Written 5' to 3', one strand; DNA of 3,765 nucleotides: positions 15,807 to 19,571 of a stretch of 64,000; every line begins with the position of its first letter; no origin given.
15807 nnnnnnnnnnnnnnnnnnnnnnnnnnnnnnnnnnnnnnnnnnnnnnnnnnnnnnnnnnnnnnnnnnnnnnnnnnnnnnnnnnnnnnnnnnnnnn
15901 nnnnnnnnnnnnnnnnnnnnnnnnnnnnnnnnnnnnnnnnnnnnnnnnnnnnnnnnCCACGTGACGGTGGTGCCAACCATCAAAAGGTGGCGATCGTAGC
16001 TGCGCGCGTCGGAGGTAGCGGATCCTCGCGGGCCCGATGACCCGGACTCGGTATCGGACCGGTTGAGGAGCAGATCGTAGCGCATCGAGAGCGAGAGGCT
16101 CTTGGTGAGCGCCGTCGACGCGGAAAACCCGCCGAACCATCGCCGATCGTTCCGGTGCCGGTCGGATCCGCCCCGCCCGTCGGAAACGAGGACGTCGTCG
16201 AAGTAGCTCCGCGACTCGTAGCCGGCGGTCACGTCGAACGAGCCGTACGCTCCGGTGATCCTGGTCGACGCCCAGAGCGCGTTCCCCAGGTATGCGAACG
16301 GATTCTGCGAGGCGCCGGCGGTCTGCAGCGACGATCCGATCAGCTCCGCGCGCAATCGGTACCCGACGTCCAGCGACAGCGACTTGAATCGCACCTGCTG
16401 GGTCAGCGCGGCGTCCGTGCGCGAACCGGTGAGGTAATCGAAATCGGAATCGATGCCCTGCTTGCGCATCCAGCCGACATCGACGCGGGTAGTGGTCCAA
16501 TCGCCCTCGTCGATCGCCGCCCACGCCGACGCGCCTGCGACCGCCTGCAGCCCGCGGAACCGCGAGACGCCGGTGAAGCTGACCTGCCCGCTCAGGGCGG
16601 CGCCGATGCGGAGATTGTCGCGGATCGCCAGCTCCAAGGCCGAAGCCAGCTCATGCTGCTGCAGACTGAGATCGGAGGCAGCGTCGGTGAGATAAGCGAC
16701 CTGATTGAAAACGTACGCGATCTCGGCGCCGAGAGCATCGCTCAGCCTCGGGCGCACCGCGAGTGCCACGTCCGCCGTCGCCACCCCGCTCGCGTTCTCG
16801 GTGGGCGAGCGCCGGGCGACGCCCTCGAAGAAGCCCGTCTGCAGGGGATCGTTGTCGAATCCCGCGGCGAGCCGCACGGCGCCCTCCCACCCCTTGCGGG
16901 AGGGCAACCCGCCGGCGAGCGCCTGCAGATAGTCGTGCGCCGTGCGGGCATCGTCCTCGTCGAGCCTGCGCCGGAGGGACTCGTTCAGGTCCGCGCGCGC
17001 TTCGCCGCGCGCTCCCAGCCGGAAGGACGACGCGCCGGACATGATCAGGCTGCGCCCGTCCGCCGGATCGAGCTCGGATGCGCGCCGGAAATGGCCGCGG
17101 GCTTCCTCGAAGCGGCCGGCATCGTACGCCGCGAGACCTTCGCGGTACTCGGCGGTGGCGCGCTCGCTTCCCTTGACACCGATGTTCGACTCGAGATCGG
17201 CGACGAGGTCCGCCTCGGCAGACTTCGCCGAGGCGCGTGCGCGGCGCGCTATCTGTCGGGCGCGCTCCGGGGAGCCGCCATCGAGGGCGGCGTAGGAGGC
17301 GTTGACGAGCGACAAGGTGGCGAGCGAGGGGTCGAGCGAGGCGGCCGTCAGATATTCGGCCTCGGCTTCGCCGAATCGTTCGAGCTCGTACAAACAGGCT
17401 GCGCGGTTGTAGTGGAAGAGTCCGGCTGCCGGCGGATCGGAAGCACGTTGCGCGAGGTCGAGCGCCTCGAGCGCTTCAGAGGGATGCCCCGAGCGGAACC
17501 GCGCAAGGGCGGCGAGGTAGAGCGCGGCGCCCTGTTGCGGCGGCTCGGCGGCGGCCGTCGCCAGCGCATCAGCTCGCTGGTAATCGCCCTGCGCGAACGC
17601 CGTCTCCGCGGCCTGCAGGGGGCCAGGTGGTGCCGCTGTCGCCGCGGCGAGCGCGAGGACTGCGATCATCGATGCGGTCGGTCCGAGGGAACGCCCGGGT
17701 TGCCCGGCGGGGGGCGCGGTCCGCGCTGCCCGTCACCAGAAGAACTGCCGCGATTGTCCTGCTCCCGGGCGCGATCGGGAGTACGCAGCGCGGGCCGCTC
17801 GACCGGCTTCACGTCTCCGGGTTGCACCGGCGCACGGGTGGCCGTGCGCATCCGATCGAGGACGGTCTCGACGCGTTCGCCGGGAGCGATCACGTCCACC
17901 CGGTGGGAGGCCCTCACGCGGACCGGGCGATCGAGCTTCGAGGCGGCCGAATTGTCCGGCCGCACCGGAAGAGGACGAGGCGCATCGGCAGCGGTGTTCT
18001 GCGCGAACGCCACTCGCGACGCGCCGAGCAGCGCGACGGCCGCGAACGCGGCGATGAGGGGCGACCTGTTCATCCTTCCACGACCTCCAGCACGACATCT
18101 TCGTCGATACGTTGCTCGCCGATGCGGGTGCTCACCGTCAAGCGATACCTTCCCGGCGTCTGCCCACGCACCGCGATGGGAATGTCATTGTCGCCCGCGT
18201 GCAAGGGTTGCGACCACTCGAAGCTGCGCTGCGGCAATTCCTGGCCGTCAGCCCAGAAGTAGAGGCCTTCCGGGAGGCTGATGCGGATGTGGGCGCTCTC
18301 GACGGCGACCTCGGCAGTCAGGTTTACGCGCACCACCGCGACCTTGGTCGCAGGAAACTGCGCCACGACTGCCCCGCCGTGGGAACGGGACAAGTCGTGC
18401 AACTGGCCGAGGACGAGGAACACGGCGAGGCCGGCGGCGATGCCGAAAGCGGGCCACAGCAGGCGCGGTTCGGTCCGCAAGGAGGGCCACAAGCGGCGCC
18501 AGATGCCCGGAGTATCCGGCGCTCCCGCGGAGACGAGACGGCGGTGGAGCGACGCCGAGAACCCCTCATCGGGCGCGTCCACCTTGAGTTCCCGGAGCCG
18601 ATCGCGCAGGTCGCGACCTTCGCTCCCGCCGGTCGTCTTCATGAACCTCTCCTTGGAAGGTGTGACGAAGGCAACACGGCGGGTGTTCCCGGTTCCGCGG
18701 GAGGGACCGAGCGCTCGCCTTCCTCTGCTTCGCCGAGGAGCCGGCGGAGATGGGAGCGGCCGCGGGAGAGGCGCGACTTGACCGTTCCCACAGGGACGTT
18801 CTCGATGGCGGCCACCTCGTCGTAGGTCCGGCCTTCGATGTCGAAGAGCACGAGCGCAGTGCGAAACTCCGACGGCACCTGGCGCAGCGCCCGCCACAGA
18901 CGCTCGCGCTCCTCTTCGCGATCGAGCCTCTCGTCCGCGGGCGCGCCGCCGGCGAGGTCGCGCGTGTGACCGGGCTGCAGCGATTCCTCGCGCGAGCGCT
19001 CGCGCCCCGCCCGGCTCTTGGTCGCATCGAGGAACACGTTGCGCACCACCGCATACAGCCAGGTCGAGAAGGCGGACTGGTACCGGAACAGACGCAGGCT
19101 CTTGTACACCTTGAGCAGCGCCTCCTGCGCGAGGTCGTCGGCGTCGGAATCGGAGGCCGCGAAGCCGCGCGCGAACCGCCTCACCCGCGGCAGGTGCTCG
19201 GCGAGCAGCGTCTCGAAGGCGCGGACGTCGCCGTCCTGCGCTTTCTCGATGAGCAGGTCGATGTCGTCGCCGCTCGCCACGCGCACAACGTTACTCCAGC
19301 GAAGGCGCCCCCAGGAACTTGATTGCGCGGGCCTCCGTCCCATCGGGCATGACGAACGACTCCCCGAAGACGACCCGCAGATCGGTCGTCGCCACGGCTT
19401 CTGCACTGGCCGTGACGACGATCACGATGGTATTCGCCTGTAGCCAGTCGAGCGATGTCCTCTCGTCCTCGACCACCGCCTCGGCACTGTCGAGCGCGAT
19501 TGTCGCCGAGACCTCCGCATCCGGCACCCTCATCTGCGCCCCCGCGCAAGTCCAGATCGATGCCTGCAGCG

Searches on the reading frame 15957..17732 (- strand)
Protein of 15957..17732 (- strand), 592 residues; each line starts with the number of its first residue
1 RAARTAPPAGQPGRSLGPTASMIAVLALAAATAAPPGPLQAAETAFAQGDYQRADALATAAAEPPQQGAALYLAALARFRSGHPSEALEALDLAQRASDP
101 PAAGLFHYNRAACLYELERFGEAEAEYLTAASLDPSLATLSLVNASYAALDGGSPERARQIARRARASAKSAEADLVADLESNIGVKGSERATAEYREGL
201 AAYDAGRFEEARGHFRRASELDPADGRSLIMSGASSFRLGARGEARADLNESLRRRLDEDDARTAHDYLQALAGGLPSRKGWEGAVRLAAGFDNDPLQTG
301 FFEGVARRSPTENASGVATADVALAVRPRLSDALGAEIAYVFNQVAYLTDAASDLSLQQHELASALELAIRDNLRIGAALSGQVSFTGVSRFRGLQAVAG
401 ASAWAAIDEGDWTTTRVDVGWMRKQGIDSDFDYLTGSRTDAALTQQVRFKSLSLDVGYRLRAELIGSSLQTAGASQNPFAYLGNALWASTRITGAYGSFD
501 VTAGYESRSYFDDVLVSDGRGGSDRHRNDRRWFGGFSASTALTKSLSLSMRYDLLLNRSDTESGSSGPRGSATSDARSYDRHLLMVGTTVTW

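Call 54: search_protein_families(library=pfam, proteins=[window:15957-17732:-])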
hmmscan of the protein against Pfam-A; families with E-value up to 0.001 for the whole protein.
window:15957-17732:- (592 aa): 6 families
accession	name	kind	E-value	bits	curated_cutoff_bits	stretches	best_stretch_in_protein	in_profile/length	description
PF07719.23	TPR_2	-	4e-12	45.7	27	2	194-224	3-33/34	Tetratricopeptide repeat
PF00515.34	TPR_1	-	5.7e-09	35.9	27.8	0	192-223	1-32/34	Tetratricopeptide repeat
PF13432.12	TPR_16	-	5.8e-09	36.7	32.7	1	72-136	1-63/65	Tetratricopeptide repeat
PF13414.12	TPR_11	-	8.4e-06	25.8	26.8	0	199-225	1-27/42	TPR repeat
PF12895.13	ANAPC3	-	8.9e-06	26.3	27.2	0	41-92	29-80/82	Anaphase-promoting complex, cyclosome, subunit 3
PF13181.12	TPR_8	-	2.8e-05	24.4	25.7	0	107-136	4-33/34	Tetratricopeptide repeat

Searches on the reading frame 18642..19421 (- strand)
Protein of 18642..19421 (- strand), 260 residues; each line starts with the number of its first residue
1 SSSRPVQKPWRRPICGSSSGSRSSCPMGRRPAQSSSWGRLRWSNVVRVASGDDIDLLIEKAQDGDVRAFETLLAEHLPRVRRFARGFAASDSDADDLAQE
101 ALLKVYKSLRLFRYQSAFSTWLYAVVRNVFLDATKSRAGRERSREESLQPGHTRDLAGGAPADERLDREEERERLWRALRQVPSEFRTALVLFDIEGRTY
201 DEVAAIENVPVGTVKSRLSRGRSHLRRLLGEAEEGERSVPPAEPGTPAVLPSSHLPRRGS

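Call 54: search_protein_families(library=pfam, proteins=[window:18642-19421:-])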
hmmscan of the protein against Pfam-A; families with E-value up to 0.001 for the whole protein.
window:18642-19421:- (260 aa): 4 families
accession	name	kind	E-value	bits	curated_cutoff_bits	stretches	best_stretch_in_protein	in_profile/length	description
PF04542.20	Sigma70_r2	-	1.1e-17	64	24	1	73-137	2-68/71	Sigma-70 region 2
PF08281.18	Sigma70_r4_2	-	3.1e-14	52.8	25.7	1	172-225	1-54/54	Sigma-70, region 4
PF22029.2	PhyR_sigma2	-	1.8e-08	34.7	27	1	73-125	1-53/55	Sigma2 domain of PhyR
PF04545.22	Sigma70_r4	-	2.5e-08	33.8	24.1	1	178-226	1-49/50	Sigma-70, region 4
